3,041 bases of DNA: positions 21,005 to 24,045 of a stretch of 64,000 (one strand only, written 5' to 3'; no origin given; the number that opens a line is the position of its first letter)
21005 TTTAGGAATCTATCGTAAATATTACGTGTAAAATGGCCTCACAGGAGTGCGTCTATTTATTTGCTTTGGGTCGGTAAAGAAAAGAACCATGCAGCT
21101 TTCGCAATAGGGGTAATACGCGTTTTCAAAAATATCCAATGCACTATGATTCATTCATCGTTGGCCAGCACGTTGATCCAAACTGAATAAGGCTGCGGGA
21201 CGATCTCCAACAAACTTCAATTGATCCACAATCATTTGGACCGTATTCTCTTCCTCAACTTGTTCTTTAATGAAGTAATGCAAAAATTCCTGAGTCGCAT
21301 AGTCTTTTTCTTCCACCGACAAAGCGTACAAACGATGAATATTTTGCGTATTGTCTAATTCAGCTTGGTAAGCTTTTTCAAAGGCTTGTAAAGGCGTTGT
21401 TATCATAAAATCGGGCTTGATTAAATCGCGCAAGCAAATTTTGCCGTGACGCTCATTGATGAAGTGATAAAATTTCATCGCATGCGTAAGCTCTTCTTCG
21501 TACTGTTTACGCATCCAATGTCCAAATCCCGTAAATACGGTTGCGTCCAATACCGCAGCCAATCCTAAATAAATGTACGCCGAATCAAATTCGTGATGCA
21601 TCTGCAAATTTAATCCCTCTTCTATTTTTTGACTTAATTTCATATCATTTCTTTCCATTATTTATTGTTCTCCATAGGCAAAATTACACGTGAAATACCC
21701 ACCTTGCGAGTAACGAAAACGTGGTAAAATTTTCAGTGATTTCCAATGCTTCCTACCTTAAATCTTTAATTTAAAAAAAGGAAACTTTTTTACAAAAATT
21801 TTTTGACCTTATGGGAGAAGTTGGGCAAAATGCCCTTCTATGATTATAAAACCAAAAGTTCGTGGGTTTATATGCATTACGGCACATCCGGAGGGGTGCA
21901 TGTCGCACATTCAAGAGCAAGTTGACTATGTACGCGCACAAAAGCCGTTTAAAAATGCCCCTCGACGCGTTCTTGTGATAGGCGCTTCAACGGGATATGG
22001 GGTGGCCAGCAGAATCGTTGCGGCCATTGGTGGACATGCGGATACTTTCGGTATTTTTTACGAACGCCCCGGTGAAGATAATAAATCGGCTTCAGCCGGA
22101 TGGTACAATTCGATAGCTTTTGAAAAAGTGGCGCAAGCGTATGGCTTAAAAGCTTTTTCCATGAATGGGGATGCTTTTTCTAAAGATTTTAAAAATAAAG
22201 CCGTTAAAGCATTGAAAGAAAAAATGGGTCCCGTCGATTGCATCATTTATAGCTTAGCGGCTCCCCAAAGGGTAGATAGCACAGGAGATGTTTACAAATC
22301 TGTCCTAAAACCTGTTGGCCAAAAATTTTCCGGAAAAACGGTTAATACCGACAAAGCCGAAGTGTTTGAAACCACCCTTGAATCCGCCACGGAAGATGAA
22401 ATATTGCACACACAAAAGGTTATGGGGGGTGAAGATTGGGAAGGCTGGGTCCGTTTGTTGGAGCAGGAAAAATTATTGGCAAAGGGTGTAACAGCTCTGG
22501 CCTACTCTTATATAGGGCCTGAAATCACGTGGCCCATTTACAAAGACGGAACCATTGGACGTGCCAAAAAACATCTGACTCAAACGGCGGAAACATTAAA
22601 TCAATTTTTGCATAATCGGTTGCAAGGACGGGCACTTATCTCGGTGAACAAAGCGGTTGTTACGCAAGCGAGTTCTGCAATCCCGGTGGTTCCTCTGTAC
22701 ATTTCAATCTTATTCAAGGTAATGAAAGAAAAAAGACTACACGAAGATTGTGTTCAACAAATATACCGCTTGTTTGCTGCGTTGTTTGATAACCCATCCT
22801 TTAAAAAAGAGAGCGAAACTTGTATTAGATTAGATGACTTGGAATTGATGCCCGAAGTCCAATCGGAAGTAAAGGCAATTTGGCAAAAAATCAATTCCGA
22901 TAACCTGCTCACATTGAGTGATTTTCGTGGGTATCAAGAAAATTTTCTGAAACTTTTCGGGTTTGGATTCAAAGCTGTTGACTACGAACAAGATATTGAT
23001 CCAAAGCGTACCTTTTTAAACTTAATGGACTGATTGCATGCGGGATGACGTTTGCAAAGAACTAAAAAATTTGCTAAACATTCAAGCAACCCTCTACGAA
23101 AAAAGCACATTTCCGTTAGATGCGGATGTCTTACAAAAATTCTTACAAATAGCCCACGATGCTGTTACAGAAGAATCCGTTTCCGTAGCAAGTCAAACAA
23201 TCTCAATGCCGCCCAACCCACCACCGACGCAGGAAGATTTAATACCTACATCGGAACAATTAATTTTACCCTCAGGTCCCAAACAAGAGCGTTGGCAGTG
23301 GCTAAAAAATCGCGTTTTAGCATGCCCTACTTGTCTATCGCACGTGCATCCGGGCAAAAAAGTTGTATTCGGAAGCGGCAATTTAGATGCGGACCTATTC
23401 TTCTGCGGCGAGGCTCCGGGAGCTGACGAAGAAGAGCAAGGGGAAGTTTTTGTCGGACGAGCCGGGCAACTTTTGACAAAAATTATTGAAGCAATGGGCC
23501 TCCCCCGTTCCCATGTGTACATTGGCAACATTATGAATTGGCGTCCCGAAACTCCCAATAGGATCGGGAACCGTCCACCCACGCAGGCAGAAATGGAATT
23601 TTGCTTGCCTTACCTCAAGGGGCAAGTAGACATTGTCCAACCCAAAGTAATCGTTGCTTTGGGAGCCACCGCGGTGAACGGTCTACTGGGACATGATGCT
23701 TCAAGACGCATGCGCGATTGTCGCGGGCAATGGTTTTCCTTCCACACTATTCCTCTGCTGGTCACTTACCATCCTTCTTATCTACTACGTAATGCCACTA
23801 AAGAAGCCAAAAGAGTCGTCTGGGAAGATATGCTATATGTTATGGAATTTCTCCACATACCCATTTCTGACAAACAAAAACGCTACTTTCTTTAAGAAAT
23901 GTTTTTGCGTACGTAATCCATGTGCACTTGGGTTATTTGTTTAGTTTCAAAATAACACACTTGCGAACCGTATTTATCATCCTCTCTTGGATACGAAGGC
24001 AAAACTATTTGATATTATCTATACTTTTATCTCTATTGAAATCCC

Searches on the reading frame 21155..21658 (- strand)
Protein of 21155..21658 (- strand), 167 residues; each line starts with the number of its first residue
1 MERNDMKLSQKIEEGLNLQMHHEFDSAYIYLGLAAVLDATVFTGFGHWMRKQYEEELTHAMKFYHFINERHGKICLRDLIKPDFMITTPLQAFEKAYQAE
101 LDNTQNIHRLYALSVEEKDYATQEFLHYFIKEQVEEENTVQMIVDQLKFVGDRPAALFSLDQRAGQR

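Call 63: search_protein_families(library=pfam, proteins=[window:21155-21658:-], max_evalue=0.001)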
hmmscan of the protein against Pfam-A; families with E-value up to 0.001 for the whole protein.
window:21155-21658:- (167 aa): 1 family
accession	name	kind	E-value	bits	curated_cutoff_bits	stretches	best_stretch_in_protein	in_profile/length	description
PF00210.30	Ferritin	-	2.9e-32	112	24.5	1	14-148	2-140/142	Ferritin-like domain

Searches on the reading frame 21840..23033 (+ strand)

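Call 63: search_protein_families(library=pfam, proteins=[window:21840-23033:+], max_evalue=0.001)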
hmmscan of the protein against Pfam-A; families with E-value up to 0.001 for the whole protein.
window:21840-23033:+ (397 aa): 3 families
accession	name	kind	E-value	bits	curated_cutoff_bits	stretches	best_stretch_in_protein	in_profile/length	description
PF12241.14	Enoyl_reductase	-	8.9e-101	336.6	22.1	1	82-314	1-233/236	Trans-2-enoyl-CoA reductase catalytic region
PF12242.14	Eno-Rase_NADH_b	-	5.4e-34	116.2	23.4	1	2-79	1-78/79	NAD(P)H binding domain of trans-2-enoyl-CoA reductase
PF07055.18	Eno-Rase_FAD_bd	-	2.9e-24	85.6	25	1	325-386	3-64/64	Enoyl reductase FAD binding domain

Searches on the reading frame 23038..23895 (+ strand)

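Call 63: search_protein_families(library=pfam, proteins=[window:23038-23895:+], max_evalue=0.001)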
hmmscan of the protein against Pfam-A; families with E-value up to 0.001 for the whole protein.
window:23038-23895:+ (285 aa): 1 family
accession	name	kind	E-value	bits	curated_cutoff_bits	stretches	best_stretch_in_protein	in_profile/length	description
PF03167.25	UDG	-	4.1e-36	124.6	24.3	1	111-265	1-140/141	Uracil DNA glycosylase superfamily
